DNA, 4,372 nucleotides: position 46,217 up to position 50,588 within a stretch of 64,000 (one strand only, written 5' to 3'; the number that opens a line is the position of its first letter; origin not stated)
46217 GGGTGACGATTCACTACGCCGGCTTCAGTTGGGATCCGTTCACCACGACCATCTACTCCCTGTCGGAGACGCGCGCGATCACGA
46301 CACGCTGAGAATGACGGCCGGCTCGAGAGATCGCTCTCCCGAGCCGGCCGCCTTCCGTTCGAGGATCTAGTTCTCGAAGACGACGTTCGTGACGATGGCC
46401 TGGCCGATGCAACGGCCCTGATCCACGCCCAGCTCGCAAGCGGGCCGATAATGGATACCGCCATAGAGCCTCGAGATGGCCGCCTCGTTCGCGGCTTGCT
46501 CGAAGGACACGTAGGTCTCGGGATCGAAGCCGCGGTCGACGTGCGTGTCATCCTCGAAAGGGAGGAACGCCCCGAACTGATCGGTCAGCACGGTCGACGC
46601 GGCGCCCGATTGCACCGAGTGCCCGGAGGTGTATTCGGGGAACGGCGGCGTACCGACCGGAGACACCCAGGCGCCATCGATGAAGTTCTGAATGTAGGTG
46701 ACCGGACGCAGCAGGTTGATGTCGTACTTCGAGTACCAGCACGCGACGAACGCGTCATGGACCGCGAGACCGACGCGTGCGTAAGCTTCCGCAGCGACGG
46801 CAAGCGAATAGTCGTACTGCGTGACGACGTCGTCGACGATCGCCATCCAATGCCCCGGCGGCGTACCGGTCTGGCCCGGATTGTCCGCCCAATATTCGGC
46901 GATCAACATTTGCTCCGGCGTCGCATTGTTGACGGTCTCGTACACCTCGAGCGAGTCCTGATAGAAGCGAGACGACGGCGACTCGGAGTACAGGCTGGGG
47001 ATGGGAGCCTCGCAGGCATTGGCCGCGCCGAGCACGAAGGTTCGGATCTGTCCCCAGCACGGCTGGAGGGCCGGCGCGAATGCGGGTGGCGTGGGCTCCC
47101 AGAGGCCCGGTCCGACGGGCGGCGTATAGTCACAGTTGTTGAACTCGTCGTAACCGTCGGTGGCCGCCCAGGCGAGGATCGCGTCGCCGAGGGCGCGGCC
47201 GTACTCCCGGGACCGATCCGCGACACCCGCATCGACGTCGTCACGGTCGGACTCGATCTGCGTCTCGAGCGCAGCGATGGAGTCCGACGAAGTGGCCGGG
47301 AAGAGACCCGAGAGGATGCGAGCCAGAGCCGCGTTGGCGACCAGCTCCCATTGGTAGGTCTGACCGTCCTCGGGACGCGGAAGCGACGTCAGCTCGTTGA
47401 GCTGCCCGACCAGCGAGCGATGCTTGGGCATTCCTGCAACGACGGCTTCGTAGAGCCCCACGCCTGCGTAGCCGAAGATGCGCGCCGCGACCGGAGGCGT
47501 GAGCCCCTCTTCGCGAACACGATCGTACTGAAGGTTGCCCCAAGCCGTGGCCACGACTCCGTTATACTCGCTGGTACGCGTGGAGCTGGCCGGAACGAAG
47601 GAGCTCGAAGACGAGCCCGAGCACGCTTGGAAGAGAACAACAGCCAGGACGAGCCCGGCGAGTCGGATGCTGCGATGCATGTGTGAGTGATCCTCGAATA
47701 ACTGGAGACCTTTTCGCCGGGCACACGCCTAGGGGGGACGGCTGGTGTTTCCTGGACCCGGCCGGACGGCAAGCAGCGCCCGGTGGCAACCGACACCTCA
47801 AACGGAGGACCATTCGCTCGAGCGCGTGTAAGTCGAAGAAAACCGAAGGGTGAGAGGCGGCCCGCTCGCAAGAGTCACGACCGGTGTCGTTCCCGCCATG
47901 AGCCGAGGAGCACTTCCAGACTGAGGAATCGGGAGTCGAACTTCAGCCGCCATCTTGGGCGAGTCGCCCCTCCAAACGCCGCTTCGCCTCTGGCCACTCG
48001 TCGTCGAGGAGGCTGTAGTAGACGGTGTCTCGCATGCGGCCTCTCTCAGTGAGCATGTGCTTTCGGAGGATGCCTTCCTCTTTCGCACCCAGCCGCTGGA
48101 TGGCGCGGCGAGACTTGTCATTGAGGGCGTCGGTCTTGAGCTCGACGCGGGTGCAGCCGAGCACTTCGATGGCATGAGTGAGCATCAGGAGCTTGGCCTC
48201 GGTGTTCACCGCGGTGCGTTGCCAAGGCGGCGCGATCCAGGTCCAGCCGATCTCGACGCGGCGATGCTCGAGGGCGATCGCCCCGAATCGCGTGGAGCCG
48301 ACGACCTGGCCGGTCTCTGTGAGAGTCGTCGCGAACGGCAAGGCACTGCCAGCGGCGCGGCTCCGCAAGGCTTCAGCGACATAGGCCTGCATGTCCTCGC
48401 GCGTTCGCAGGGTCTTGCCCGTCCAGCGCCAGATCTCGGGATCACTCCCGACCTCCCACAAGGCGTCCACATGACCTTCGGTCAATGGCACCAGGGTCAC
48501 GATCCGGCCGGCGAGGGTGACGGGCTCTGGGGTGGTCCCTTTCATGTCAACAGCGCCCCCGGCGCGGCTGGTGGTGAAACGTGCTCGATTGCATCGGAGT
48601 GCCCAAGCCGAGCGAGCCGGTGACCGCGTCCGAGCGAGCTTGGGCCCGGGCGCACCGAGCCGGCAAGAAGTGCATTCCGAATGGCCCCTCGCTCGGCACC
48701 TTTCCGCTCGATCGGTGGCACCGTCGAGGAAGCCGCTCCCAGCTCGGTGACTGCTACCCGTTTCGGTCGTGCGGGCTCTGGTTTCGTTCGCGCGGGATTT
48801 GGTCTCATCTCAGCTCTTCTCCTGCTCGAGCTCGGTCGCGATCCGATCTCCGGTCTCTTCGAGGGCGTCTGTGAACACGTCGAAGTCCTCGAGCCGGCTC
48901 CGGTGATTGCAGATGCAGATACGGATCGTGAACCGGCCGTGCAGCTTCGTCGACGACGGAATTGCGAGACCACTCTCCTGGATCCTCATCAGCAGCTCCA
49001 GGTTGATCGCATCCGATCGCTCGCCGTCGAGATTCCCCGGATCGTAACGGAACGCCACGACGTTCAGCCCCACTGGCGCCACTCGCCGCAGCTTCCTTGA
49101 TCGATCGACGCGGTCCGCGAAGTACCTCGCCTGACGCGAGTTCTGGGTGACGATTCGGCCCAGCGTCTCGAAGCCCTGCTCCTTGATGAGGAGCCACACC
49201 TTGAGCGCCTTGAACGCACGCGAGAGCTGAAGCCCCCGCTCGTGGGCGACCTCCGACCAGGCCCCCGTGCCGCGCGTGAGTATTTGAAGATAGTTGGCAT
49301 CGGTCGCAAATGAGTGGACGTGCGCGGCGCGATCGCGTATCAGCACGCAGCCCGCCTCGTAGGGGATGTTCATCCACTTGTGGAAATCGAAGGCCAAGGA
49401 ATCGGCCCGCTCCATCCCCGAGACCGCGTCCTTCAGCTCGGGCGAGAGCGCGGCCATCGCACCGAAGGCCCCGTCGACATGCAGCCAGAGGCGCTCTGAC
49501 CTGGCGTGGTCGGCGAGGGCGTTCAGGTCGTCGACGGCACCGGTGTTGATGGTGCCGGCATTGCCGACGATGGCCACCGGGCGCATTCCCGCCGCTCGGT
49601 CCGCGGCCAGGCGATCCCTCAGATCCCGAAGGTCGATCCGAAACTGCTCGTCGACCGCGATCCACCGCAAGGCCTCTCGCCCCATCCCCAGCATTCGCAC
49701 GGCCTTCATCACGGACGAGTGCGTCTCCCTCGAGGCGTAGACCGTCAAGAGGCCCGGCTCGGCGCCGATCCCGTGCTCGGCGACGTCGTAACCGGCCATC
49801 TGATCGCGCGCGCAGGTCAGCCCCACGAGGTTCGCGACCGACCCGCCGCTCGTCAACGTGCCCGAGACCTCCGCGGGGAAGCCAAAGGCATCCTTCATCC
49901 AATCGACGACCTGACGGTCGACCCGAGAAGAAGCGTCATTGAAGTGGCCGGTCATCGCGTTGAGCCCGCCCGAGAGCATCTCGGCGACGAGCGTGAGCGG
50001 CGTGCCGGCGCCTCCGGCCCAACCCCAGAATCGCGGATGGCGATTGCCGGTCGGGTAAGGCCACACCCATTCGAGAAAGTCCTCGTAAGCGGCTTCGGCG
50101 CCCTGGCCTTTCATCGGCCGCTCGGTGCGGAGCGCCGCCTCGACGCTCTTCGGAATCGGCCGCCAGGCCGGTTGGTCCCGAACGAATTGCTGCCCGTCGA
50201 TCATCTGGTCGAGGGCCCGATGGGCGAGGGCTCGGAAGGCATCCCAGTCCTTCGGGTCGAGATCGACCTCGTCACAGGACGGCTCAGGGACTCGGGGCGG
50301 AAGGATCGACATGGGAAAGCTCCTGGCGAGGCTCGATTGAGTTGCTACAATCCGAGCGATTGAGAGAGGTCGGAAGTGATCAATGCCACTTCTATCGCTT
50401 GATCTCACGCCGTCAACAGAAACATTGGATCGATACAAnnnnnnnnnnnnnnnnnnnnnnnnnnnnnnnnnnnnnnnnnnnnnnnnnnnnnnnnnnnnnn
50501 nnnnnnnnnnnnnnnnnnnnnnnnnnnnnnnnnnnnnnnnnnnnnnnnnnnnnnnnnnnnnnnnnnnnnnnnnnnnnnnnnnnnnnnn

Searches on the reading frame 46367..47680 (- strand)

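Call 71: search_protein_families(library=pfam, proteins=[window:46367-47680:-], max_evalue=0.00001)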
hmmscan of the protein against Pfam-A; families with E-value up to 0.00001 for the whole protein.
window:46367-47680:- (437 aa): 1 family
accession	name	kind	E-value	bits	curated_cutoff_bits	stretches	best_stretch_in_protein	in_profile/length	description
PF01569.27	PAP2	-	5.5e-06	26.6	27.2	0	316-431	18-123/130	PAP2 superfamily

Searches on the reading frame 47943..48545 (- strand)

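Call 71: search_protein_families(library=pfam, proteins=[window:47943-48545:-], max_evalue=0.00001)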
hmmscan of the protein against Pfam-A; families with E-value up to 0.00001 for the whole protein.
window:47943-48545:- (200 aa): 2 families
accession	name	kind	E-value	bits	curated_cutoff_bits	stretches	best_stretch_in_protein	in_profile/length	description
PF13302.13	Acetyltransf_3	-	1.1e-22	81.7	25.4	1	16-155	2-138/138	Acetyltransferase (GNAT) domain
PF00583.31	Acetyltransf_1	-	3.7e-07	30.9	20.7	1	66-153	33-115/116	Acetyltransferase (GNAT) family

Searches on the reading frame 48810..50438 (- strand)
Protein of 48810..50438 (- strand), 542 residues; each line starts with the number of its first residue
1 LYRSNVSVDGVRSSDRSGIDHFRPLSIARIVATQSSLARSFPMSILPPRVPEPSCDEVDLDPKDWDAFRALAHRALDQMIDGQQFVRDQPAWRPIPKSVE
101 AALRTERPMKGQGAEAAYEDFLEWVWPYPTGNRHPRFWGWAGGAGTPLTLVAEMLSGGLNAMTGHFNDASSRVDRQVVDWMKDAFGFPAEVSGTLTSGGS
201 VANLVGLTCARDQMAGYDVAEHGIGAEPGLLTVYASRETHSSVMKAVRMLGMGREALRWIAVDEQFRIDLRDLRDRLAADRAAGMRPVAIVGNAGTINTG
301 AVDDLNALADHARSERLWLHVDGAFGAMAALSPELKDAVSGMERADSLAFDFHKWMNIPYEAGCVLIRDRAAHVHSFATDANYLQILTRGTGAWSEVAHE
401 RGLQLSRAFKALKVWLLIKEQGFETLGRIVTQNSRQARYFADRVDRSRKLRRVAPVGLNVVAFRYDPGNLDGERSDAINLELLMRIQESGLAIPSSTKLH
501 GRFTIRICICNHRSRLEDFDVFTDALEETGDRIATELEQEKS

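Call 71: search_protein_families(library=pfam, proteins=[window:48810-50438:-], max_evalue=0.00001)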
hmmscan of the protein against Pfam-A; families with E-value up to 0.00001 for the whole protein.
window:48810-50438:- (542 aa): 2 families
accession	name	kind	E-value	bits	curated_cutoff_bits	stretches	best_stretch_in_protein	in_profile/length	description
PF00282.25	Pyridoxal_deC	-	5.8e-53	180.4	27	1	100-465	5-374/375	Pyridoxal-dependent decarboxylase conserved domain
PF01212.27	Beta_elim_lyase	-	7.5e-06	25.9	27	0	152-443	12-229/288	Beta-eliminating lyase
